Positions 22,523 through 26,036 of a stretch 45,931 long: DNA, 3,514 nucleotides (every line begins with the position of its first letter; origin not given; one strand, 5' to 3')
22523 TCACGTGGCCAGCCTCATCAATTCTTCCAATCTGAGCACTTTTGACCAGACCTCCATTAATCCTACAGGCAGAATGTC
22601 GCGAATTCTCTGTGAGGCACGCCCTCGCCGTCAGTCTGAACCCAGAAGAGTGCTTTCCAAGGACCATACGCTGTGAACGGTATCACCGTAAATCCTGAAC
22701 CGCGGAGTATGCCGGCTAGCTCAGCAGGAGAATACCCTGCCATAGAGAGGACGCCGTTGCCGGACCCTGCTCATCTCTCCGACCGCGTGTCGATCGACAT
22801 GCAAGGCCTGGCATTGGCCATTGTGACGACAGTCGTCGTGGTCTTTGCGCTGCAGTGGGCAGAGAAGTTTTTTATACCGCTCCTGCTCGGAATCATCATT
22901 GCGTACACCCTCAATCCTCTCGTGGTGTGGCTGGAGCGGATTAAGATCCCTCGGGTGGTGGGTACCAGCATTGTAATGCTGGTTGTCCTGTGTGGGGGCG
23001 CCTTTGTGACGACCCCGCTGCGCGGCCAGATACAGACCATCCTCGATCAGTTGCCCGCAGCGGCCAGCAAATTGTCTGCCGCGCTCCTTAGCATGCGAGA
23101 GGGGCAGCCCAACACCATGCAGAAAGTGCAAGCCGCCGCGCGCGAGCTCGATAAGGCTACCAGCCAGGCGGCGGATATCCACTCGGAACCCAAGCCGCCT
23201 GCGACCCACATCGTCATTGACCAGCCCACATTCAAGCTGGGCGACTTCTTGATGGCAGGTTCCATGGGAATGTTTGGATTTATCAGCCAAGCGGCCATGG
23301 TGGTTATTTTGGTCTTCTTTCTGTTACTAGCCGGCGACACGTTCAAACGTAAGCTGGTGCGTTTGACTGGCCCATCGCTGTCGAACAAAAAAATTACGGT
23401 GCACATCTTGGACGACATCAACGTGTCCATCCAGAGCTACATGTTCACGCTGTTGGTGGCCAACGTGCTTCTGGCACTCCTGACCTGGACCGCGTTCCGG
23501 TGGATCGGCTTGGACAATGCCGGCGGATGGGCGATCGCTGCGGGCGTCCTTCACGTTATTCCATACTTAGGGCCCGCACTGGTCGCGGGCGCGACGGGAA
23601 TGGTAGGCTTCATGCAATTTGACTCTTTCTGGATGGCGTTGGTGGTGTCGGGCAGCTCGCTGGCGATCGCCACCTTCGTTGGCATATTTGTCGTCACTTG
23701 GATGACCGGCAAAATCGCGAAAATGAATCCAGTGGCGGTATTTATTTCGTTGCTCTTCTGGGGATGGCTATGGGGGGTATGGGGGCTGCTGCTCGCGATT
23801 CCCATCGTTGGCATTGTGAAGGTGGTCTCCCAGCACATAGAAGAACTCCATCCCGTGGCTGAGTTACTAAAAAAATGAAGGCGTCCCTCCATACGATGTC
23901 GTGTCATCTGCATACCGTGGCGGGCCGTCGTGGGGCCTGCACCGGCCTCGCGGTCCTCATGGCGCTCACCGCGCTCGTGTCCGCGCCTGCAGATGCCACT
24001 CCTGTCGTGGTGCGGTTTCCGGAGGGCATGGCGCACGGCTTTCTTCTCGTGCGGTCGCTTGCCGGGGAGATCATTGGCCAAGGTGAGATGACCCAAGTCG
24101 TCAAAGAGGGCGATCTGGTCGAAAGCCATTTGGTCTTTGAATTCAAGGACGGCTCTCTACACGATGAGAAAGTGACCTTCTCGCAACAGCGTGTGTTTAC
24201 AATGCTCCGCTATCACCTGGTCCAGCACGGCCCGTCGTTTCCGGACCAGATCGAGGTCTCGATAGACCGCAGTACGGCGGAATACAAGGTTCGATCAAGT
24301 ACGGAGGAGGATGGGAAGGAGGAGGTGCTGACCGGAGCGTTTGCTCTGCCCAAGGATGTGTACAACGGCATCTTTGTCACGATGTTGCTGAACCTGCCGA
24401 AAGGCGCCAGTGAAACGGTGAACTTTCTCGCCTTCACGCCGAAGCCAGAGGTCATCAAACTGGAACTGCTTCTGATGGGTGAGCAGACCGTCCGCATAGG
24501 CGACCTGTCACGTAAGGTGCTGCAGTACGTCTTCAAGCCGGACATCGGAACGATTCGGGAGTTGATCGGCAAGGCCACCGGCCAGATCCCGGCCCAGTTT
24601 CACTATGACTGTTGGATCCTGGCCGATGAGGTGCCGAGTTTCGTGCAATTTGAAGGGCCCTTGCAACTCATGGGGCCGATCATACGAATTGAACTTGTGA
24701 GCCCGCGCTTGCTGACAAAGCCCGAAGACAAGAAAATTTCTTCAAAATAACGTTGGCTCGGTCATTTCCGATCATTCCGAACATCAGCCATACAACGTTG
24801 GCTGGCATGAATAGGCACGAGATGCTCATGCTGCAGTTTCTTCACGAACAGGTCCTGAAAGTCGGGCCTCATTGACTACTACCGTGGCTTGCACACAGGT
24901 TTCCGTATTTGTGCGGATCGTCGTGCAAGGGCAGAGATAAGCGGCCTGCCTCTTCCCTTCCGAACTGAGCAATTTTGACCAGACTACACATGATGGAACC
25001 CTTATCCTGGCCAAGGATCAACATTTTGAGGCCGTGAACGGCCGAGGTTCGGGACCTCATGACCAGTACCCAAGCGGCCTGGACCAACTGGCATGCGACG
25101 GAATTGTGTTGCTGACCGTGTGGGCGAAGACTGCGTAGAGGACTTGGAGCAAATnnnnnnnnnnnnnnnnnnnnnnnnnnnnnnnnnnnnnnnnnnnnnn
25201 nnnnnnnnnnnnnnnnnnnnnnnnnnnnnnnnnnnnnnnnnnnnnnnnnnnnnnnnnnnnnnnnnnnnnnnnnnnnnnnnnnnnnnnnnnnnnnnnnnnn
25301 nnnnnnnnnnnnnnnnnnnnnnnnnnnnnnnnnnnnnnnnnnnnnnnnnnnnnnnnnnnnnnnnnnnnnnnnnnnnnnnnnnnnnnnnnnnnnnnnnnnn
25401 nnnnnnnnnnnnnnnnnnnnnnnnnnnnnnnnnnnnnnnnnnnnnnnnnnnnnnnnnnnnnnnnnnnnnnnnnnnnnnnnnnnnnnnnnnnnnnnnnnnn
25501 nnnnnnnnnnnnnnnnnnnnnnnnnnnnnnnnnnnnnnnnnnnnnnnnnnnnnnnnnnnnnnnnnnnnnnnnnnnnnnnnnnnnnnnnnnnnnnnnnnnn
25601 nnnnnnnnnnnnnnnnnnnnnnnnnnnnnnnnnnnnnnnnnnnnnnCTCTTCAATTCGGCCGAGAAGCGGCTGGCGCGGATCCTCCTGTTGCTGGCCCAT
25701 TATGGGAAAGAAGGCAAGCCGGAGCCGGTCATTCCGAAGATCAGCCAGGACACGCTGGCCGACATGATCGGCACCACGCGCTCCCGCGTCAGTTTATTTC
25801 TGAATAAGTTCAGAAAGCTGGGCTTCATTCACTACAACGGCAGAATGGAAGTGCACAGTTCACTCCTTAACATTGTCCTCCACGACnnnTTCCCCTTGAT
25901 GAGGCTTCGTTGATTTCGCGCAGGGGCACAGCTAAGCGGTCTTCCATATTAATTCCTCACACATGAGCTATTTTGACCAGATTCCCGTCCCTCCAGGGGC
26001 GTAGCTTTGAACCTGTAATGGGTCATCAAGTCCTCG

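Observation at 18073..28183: The promoter element travels with a piece of the crp 3' end: a dispersed crp-tail plus promoter cassette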

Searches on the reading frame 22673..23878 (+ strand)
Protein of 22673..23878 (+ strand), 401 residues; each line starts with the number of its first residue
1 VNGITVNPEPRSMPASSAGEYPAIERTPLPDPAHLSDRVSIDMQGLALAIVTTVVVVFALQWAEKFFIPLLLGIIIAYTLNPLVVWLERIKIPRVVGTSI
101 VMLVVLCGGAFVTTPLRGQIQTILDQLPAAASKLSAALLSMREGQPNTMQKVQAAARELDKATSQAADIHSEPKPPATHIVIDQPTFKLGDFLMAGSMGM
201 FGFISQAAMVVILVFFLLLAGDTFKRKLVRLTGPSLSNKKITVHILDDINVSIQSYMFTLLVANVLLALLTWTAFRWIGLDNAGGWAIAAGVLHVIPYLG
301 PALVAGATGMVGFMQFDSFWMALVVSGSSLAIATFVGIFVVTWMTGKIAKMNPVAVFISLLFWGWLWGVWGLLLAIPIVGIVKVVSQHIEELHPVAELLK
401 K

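Call 5: search_protein_families(library=pfam, proteins=[window:22673-23878:+], max_evalue=0.01)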
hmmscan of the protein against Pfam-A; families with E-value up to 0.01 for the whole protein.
window:22673-23878:+ (401 aa): 1 family
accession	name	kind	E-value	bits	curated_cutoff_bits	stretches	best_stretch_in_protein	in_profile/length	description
PF01594.21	AI-2E_transport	-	8.1e-44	150.6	34.3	1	48-389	2-326/327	AI-2E family transporter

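Call 16: find_related_loci(query=window:22673-23878:+, collection=genome_contigs, flank=10000)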
Query window:22673-23878:+ (401 aa) in genome_contigs; peptide patterns used: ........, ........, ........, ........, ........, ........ (x = any residue, [..] = any of these).
599 stretches matched a pattern (row limit reached: there are more); 540 encode a relative of the query (tblastn E <= 1e-3); the best 80 are kept; 80 distinct loci.
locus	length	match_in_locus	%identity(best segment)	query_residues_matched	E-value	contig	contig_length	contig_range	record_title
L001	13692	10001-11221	89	1-401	0e+0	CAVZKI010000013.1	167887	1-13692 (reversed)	MAG: Nitrospirota bacterium isolate MFD09267.bin.2.177 genome assembly, contig: contig_58646, whole genome shotgun seque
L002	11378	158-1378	89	1-401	0e+0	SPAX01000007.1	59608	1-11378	MAG: Nitrospira sp. isolate RCB Rifle_cladeB_scaffold_7, whole genome shotgun sequence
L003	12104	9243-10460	78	2-401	0e+0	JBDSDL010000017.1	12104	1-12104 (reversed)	MAG: Nitrospiraceae bacterium isolate cluster1_bin.180 k127_14471140, whole genome shotgun sequence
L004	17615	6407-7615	76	1-401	0e+0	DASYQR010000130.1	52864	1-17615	MAG TPA_asm: Nitrospirales bacterium isolate SMAG_U4490 k141_2579805, whole genome shotgun sequence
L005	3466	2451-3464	83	1-333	0e+0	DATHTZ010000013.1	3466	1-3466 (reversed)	MAG TPA_asm: Nitrospiraceae bacterium isolate SMAG_U16093 k141_196254, whole genome shotgun sequence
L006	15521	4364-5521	73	6-389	9e-178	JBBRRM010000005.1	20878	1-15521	MAG: Nitrospirales bacterium isolate Ls1-N1 Co_metawrap_525_K_21265185_L_20878_cov_9.0000, whole genome shotgun sequence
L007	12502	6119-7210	69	38-401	8e-164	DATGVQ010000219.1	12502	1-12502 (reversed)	MAG TPA_asm: Acidiferrobacterales bacterium isolate SMAG_U10560 k141_1601790, whole genome shotgun sequence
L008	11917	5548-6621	64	44-401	7e-152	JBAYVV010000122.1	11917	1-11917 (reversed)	MAG: Sterolibacterium sp. isolate SO_2016_LW3_68 scaffold07799_LW162_2016, whole genome shotgun sequence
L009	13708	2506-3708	62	2-399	3e-150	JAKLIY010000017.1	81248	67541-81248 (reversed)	MAG: Proteobacteria bacterium isolate RA.bin98 RA.bin98_17, whole genome shotgun sequence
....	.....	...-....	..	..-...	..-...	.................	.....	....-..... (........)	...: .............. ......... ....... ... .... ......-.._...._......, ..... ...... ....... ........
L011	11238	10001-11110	64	25-401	1e-148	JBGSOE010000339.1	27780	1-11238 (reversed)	MAG: Thiohalobacterales bacterium isolate JTS-AC272 k141_1907330, whole genome shotgun sequence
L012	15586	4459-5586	64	27-401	9e-148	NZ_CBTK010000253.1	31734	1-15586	Candidatus Contendobacter odensis Run_B_J11, whole genome shotgun sequence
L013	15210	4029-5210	58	9-399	7e-148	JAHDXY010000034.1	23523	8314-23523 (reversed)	MAG: Burkholderiaceae bacterium isolate PRO21 NODE_3061_length_23523_cov_5.997060, whole genome shotgun sequence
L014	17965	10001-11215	58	10-401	1e-146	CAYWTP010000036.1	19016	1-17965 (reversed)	MAG TPA_asm: uncultured Ectothiorhodospiraceae bacterium isolate SRP214966_co3_144 genome assembly, contig: NODE_3974_le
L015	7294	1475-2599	65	28-401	2e-144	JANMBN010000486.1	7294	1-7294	MAG: Betaproteobacteria bacterium isolate OTE_1_metabat_32 OTE_1_k141_2940957, whole genome shotgun sequence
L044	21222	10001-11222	82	1-401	3e-180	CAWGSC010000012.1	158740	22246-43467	MAG: uncultured Nitrospiraceae bacterium isolate MFD06298.bin.2.114 genome assembly, contig: contig_32409, whole genome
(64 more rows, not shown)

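Call 41: search_protein_families(library=pfam, proteins=[L001:4308-6281:-, L001:6423-6743:-, L044:2322-3017:+, L044:3158-4276:+, L044:5038-5751:+, L002:3361-4230:+, L002:4659-5303:-, L002:7014-7892:-, L002:8279-9043:+, L002:6519-6935:-], max_evalue=0.001)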
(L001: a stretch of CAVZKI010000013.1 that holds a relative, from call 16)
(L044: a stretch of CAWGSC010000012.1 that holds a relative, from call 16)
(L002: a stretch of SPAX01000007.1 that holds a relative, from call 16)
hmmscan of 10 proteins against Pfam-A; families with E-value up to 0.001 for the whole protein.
L001:4308-6281:- (657 aa): 1 family
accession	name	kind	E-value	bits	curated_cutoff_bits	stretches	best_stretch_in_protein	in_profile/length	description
PF01663.27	Phosphodiest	-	7.1e-27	95.3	23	1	63-300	1-201/342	Type I phosphodiesterase / nucleotide pyrophosphatase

L001:6423-6743:- (106 aa): 1 family
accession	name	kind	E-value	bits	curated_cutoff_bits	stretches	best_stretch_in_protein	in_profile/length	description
PF03413.25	PepSY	-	3.8e-09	37.1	24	1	53-102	6-56/60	Peptidase propeptide and YPEB domain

L044:2322-3017:+ (231 aa): 0 families

L044:3158-4276:+ (372 aa): 1 family
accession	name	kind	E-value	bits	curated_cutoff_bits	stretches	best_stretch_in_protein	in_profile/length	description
PF01326.24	PPDK_N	-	4e-63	214.1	27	1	11-319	3-312/328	Pyruvate phosphate dikinase, AMP/ATP-binding domain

L044:5038-5751:+ (237 aa): 1 family
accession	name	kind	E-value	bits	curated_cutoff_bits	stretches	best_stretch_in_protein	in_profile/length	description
PF00391.29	PEP-utilizers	-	5e-21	74.5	23.1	1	166-236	2-72/72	PEP-utilising enzyme, mobile domain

L002:3361-4230:+ (289 aa): 1 family
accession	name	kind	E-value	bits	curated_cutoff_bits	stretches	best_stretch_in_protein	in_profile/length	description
PF01872.23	RibD_C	-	1.2e-15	58.3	24.1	1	38-237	1-167/197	RibD C-terminal domain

L002:4659-5303:- (214 aa): 0 families

L002:7014-7892:- (292 aa): 3 families
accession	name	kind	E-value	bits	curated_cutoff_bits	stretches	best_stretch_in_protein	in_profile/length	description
PF00078.32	RVT_1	-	1.6e-24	87.2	29.6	1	7-166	65-205/205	Reverse transcriptase (RNA-dependent DNA polymerase)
PF08388.16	GIIM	-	5.9e-14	52.3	23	1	192-267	2-80/80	Group II intron, maturase-specific domain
PF00680.25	RdRP_1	-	0.00094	18.5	23.9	0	44-170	267-394/450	Viral RNA-dependent RNA polymerase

L002:8279-9043:+ (254 aa): 0 families

L002:6519-6935:- (138 aa): 0 families

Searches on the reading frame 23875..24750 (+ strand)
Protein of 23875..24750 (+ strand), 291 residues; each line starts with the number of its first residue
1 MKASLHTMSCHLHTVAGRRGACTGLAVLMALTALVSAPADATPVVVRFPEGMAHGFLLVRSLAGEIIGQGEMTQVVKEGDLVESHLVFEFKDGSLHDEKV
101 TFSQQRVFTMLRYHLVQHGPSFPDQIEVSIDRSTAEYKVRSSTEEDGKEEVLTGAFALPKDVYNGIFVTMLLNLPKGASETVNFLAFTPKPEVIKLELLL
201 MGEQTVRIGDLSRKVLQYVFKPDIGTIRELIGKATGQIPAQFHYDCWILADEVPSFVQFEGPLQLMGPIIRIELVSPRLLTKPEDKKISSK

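Call 5: search_protein_families(library=pfam, proteins=[window:23875-24750:+], max_evalue=0.01)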
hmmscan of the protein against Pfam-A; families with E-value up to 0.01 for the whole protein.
window:23875-24750:+ (291 aa): 0 families

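Call 51: search_protein_families(library=ncbifam, proteins=[window:23875-24750:+], max_evalue=0.001)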
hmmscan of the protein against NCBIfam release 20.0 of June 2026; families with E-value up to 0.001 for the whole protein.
window:23875-24750:+ (291 aa): 0 families

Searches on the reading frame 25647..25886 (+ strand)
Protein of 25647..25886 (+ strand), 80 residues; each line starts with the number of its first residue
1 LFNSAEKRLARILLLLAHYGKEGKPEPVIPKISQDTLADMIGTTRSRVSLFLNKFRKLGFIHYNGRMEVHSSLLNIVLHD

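Call 26: find_related_loci(query=A3, collection=metagenome_contigs, flank=6000)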
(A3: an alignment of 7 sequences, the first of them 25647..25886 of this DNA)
Query A3 (80 aa) in metagenome_contigs; peptide patterns used: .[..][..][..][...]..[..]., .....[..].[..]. (x = any residue, [..] = any of these).
600 stretches matched a pattern (row limit reached: there are more); 595 encode a relative of the query (tblastn E <= 1e-3); the best 80 are kept; 80 distinct loci.
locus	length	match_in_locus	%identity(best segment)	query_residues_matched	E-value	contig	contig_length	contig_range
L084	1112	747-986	84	1-80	4e-46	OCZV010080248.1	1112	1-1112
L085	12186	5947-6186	84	1-80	5e-44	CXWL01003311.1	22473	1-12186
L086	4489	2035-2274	81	1-80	2e-43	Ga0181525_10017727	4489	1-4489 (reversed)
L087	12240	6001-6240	83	1-80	2e-43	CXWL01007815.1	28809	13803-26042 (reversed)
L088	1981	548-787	79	1-80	1e-42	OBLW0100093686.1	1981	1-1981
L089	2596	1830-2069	79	1-80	1e-42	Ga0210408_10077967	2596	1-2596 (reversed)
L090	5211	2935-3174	78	1-80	1e-42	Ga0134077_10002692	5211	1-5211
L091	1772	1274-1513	79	1-80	2e-42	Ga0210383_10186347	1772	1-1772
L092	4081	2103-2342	76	1-80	3e-41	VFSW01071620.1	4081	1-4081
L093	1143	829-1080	76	1-80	8e-43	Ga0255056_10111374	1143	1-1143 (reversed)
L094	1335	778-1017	76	1-80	3e-42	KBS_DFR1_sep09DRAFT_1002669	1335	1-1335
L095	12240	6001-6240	79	1-80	2e-41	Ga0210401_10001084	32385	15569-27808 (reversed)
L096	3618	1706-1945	79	1-80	5e-41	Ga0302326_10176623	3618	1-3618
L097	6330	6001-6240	74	1-80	6e-41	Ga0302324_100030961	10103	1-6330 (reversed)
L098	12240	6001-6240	75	1-80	6e-41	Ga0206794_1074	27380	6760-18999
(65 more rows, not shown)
